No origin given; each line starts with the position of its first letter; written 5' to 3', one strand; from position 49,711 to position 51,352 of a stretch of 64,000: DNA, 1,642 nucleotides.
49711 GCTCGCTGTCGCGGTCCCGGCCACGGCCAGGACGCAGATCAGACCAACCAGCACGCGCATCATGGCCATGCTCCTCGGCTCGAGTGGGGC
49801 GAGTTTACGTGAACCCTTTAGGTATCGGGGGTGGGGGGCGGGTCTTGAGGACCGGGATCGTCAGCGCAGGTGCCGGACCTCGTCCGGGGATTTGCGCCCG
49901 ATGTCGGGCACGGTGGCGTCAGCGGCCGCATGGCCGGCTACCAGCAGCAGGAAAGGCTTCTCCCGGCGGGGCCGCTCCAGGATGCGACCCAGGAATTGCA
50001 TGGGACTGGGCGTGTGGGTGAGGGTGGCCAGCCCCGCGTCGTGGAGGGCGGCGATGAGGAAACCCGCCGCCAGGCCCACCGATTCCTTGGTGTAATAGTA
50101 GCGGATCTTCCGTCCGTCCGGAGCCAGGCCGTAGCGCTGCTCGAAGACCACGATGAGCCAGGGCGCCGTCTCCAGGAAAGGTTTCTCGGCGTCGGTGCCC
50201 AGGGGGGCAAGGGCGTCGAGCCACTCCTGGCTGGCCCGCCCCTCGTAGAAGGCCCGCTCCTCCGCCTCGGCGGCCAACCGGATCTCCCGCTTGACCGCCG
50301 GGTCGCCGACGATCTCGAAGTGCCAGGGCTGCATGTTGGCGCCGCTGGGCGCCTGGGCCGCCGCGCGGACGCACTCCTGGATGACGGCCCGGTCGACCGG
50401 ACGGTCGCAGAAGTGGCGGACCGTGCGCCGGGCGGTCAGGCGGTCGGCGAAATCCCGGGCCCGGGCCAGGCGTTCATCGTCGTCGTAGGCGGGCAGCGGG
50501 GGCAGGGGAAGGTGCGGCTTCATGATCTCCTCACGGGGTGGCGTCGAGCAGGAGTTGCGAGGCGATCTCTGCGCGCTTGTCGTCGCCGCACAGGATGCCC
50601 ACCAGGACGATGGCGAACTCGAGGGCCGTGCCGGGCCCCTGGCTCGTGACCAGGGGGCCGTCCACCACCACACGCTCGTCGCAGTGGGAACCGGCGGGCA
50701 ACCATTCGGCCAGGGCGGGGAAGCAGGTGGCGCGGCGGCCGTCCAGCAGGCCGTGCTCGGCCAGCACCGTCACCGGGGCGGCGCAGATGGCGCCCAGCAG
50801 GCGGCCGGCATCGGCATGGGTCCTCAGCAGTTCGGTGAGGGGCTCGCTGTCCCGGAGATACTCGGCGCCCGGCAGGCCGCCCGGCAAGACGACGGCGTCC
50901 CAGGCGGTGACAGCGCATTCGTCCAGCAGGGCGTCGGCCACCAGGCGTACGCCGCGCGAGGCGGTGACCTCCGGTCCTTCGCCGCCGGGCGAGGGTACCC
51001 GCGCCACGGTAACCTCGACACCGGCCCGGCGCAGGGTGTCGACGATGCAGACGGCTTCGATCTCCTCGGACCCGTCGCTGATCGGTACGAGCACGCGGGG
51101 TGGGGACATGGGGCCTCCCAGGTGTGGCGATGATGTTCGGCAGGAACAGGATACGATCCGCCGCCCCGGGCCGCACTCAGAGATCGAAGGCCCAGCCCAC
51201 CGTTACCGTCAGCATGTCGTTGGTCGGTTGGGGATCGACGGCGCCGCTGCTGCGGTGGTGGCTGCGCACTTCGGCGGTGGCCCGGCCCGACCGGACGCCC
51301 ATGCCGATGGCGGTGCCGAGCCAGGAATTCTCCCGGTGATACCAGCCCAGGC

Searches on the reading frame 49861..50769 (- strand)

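Call 20: search_protein_families(library=pfam, proteins=[window:49861-50769:-], max_evalue=0.0001)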
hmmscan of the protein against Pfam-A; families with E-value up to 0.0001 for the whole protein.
window:49861-50769:- (302 aa): 1 family
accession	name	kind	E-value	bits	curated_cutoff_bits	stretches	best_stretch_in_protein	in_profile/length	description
PF00881.29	Nitroreductase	-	2.5e-21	77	23.5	1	112-280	2-167/167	Nitroreductase family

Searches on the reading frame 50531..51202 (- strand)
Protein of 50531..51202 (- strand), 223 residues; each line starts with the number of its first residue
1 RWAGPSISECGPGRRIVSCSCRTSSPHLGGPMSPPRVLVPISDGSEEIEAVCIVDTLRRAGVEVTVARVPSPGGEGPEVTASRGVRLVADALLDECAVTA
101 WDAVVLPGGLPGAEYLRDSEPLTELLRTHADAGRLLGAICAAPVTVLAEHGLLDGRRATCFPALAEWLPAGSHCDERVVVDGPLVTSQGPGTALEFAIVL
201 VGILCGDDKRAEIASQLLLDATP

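Call 20: search_protein_families(library=pfam, proteins=[window:50531-51202:-], max_evalue=0.0001)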
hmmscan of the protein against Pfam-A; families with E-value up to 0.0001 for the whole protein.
window:50531-51202:- (223 aa): 1 family
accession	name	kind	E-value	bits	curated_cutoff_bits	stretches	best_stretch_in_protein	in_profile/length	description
PF01965.30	DJ-1_PfpI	-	3.3e-45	154.3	26.6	1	36-200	2-162/165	DJ-1/PfpI family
